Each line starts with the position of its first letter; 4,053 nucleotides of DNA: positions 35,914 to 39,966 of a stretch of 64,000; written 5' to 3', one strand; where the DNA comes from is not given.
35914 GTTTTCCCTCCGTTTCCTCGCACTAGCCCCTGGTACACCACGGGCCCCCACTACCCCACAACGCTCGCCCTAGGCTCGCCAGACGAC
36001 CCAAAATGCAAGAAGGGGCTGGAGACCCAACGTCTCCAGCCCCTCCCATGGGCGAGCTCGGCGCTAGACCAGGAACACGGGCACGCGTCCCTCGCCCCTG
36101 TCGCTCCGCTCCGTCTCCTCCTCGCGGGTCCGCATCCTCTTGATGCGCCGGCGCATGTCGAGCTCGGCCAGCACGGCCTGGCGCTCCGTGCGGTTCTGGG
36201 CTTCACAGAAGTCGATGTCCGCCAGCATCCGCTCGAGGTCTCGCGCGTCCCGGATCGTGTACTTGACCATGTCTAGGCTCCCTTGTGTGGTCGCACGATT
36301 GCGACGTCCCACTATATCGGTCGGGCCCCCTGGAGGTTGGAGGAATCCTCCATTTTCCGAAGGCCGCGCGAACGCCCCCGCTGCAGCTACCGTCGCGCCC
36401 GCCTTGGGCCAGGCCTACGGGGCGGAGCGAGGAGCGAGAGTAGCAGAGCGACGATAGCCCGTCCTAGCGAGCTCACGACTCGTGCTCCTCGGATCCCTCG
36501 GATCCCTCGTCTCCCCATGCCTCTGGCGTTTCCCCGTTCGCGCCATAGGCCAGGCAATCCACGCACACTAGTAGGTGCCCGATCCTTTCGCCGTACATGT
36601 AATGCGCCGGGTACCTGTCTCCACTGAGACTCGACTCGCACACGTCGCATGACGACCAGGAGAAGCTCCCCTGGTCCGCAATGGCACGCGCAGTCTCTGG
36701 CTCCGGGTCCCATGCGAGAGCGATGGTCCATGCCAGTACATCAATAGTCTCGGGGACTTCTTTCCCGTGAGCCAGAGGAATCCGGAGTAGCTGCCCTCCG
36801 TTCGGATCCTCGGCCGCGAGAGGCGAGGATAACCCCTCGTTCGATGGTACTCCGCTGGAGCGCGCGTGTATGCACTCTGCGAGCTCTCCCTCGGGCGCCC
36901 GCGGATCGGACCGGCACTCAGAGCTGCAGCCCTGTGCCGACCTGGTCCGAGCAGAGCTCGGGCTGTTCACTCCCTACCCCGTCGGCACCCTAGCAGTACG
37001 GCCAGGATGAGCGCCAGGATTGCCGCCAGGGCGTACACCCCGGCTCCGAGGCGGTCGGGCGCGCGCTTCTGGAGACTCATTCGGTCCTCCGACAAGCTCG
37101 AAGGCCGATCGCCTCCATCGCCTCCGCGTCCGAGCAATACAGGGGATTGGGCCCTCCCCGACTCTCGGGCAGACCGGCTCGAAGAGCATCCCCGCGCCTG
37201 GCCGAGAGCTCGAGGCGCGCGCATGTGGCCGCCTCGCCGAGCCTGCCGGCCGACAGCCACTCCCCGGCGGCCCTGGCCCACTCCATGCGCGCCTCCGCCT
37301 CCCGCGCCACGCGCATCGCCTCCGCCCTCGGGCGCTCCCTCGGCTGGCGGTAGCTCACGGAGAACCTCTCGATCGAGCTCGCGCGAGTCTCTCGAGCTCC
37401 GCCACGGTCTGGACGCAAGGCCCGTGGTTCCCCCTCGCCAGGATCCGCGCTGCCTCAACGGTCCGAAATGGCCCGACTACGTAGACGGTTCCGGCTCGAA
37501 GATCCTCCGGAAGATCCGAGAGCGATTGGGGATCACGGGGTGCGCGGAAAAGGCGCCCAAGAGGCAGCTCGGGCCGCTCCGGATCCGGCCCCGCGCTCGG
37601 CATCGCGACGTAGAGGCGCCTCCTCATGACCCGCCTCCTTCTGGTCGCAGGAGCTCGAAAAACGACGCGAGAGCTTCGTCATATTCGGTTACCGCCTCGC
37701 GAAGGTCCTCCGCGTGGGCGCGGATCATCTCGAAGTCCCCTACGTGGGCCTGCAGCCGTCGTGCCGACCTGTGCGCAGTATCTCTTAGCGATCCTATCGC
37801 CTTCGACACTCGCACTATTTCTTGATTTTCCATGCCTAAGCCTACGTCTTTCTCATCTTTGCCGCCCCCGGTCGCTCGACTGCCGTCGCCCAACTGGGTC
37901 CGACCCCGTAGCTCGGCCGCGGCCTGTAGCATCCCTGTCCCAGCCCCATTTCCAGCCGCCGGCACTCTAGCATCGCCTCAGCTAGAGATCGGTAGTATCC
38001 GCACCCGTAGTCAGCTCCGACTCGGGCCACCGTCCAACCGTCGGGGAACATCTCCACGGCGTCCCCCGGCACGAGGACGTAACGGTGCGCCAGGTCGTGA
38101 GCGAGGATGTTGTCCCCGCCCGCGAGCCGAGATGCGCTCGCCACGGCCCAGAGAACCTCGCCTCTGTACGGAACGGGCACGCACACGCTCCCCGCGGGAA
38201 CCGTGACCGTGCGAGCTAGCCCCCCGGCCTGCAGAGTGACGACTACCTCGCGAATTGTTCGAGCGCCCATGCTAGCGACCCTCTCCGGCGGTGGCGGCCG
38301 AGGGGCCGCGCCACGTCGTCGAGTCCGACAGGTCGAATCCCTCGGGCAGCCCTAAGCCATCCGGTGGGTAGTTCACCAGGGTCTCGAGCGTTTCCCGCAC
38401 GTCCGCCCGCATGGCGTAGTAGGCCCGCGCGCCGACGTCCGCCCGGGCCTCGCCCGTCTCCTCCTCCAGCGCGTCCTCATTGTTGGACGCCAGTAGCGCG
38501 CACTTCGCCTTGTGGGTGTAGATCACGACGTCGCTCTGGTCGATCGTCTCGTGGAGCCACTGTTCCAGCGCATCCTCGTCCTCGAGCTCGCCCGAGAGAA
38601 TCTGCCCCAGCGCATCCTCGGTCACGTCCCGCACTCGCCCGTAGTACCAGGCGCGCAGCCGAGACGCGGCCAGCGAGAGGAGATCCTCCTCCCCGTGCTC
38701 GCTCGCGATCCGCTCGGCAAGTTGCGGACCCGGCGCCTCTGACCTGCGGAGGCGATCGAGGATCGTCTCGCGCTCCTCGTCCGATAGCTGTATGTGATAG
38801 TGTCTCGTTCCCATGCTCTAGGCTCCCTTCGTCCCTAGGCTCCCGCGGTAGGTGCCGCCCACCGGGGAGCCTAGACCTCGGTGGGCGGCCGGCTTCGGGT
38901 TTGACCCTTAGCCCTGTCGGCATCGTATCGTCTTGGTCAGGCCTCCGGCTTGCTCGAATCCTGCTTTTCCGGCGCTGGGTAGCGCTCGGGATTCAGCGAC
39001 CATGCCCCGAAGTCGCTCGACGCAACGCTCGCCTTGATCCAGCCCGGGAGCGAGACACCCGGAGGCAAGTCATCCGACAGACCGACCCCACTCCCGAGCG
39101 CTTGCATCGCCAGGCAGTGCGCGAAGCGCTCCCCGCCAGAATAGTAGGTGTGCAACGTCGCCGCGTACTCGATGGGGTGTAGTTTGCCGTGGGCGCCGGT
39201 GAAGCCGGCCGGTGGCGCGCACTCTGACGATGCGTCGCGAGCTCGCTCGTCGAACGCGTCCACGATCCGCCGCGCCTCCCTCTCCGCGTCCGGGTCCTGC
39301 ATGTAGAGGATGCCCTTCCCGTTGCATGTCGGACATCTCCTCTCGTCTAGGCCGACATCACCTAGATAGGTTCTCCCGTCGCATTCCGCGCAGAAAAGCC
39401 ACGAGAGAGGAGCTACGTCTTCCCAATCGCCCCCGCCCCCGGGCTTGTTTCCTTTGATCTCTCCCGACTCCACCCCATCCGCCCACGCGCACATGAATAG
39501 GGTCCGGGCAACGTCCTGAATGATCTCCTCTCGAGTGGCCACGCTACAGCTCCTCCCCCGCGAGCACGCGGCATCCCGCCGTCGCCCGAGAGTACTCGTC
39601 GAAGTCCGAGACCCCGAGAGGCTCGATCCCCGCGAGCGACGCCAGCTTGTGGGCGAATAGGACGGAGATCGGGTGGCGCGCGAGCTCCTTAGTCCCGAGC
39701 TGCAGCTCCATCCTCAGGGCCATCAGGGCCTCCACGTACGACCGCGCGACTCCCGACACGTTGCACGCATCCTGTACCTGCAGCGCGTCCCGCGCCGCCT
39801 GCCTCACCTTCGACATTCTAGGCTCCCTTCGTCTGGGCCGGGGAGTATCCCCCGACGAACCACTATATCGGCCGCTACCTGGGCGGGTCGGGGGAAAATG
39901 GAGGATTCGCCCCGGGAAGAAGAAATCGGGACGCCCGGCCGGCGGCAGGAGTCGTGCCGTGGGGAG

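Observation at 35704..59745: Recurring minus-strand motif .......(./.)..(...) at five gene starts: phage-specific promoter or operator, with apparently leaderless genes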

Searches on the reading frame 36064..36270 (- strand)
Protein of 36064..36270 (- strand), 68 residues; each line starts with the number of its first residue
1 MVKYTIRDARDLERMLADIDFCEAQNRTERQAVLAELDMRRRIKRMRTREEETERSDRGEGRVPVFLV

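Call 48: search_protein_families(library=pfam, proteins=[window:36064-36270:-], max_evalue=0.01)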
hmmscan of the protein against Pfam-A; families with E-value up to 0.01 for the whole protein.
window:36064-36270:- (68 aa): 0 families

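Call 63: search_protein_families(library=phrogs, proteins=[window:36064-36270:-], max_evalue=0.01)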
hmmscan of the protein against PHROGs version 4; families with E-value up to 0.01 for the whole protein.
window:36064-36270:- (68 aa): 0 families

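Call 80: find_encoding_contigs(protein=window:36064-36270:-, flank=10000, max_places=10)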
Protein window:36064-36270:- (68 aa): 4 contigs read that carry it; 4 places shown.
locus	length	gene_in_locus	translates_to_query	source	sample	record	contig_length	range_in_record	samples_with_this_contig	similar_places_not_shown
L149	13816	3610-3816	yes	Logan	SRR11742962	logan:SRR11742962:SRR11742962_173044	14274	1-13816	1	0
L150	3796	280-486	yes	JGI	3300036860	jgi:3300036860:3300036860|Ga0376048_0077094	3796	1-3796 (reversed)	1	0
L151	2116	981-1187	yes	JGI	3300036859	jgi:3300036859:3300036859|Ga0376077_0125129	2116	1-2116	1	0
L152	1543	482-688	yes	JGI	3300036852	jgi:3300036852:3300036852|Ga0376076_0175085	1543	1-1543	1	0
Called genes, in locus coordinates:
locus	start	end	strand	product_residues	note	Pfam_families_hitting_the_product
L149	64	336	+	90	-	-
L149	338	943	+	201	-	-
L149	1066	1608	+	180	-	-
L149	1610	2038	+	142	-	-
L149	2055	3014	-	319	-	-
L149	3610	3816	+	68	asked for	-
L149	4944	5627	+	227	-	-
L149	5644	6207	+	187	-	-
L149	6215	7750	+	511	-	PF17289:Terminase_6C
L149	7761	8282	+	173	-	-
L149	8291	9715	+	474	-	PF06074:Portal_Mu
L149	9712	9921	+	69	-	-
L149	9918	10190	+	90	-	-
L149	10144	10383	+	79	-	-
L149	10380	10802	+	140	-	-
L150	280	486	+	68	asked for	-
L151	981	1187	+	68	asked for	-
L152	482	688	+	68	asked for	-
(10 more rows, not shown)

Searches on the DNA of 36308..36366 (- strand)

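Call 101: build_rna_model(alignment_id=A3, structure=none)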
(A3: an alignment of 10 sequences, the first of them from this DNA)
Model R1 built from alignment A3 (10 sequences, 61 columns); structure: none (sequence only).
model positions 59; base pairs 0; branch points 0; effective number of sequences 10; information 0.545 bits per position. No base pairs: searches with it score sequence only.

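Call 102: search_with_rna_model(model_id=R1, sources=[window, L061, L062, L063, L068, L069, L070, L041, L042, L043, L044, L045, L046, L047, L002, L003, L004, L005, L006, L007, L008, L009, L010, L011, L012, L013, L014, L015, L019, L020, L021, L022, L023, L024, L025, L026, L147, L151], max_evalue=10, show_alignments=0)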
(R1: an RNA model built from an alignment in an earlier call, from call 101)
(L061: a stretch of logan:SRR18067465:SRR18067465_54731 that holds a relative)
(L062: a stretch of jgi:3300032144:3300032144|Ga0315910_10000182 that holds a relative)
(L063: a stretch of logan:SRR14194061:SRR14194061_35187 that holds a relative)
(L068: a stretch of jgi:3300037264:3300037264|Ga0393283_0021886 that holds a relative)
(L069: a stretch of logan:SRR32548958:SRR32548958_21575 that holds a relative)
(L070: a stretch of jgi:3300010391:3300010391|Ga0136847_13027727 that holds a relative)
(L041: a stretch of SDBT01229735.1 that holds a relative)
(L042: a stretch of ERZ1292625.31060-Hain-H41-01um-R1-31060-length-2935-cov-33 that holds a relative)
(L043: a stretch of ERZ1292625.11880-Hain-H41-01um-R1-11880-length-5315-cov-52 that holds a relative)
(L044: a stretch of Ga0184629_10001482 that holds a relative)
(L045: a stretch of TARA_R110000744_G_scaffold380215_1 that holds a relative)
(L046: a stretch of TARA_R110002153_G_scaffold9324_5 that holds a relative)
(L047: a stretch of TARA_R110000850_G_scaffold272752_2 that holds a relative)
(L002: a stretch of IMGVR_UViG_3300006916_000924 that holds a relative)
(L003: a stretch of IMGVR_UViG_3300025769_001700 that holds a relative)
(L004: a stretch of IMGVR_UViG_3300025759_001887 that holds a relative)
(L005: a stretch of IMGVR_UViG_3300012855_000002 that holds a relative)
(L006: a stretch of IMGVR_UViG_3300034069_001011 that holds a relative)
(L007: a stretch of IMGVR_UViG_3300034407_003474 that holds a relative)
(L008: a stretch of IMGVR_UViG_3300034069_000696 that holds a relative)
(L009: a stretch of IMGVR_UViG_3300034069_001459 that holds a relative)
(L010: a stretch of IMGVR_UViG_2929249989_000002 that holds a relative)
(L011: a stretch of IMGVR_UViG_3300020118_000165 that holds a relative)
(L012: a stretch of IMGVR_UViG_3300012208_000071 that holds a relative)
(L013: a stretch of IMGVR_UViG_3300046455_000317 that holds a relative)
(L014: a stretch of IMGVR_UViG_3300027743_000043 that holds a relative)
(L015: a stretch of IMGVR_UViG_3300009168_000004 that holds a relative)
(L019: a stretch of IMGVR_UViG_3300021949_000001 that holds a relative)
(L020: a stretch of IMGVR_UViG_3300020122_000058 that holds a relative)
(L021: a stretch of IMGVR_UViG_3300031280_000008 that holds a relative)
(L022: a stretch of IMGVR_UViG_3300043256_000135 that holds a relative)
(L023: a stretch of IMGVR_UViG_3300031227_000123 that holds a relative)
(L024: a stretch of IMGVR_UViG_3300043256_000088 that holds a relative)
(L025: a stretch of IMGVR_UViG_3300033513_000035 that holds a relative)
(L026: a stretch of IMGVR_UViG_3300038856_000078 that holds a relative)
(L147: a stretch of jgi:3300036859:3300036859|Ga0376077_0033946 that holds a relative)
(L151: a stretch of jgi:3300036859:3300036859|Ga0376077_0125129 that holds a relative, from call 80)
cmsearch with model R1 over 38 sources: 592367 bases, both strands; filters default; matches with E-value up to 10: 14.
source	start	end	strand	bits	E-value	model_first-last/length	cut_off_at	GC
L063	226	280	+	43.4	1.4e-11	3-57/59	-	0.67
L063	2016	2070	+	40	1.7e-10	3-57/59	-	0.65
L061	2194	2248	+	37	1.6e-09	3-57/59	-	0.65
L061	3318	3372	+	33.7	1.8e-08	3-57/59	-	0.64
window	51022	51073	-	33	3e-08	6-57/59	-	0.54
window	36309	36363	-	32.8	3.5e-08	4-58/59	-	0.58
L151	888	942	+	32.8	3.5e-08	4-58/59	-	0.58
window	39860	39913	-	28.9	6.1e-07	5-58/59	-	0.65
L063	4607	4660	+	27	2.5e-06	4-57/59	-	0.7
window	59735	59786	-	25.1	1.1e-05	5-56/59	-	0.67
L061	5838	5889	+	22.7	5.9e-05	4-57/59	-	0.54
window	48465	48496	-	14.4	0.029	15-46/59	-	0.78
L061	7251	7285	-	12.9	0.082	7-41/59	-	0.74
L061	3336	3367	-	8.5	2.2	21-52/59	-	0.59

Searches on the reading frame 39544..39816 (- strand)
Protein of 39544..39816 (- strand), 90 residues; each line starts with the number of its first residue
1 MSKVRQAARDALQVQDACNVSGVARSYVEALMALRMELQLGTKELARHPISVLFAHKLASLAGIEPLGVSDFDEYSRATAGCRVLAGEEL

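Call 17: search_protein_families(library=pfam, proteins=[window:39544-39816:-], max_evalue=0.01)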
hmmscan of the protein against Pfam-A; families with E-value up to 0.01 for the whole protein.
window:39544-39816:- (90 aa): 0 families

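Call 18: search_protein_families(library=phrogs, proteins=[window:39544-39816:-], max_evalue=0.001)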
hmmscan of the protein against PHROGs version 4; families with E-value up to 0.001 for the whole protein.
window:39544-39816:- (90 aa): 0 families

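Call 47: find_encoding_contigs(protein=window:39544-39816:-, flank=10000, max_places=3)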
Protein window:39544-39816:- (90 aa): 2 contigs read that carry it; 2 places shown.
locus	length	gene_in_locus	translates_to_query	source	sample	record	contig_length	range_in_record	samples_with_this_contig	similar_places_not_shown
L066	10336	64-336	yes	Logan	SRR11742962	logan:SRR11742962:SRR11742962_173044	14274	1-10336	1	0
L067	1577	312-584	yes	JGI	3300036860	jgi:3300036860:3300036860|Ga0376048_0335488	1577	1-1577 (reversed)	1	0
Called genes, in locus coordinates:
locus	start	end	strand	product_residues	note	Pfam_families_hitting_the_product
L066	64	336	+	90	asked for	-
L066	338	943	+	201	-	-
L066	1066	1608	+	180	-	-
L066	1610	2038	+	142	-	-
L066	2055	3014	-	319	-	-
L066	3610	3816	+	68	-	-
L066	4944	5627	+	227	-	-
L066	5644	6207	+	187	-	-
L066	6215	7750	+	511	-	PF17289:Terminase_6C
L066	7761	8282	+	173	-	-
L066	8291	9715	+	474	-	PF06074:Portal_Mu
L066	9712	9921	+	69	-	-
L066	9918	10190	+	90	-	-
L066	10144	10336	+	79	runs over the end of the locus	-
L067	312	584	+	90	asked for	-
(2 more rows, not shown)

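Call 79: list_cluster_members(proteins=[window:39544-39816:-, window:38937-39542:-, window:38272-38814:-, window:37842-38270:-, window:36064-36270:-, window:34253-34936:-, window:59410-59733:-, window:59736-61694:-, window:50735-51013:-, window:59069-59413:-])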
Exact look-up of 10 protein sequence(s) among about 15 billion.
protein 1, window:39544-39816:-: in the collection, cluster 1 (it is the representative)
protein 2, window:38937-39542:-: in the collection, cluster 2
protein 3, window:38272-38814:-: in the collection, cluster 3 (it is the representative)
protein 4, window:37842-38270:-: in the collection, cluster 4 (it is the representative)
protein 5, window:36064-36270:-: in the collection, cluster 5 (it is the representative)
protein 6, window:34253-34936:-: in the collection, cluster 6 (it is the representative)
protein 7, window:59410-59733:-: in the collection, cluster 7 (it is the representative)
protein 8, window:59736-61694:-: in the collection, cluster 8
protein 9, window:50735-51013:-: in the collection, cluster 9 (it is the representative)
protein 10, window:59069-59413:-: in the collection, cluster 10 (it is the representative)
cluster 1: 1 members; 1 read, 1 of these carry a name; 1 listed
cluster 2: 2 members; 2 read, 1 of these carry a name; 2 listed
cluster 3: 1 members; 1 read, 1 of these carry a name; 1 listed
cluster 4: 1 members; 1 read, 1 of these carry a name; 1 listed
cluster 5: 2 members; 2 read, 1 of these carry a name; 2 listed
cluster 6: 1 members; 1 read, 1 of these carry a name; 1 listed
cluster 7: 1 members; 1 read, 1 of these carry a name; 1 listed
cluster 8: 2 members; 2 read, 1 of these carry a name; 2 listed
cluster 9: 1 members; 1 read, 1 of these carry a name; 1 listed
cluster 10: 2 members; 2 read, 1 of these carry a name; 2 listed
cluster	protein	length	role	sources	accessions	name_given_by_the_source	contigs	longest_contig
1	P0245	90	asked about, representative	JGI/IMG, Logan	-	hypothetical protein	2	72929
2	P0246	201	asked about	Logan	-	-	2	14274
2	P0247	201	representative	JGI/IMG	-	hypothetical protein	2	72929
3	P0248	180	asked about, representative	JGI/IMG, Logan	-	hypothetical protein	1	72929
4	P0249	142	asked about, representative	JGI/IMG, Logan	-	hypothetical protein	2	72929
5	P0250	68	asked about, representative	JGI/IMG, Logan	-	hypothetical protein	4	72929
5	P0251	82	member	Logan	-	-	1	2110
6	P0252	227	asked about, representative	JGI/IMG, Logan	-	colicin import membrane protein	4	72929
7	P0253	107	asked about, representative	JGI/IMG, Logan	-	hypothetical protein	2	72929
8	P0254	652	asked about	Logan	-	-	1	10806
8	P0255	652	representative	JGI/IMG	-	DNA polymerase I-like protein with 3'-5' exonuclease and polymerase domains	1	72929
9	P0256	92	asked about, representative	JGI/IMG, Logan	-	hypothetical protein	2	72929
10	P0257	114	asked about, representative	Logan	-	-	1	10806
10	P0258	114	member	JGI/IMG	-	predicted Rossmann-fold nucleotide-binding protein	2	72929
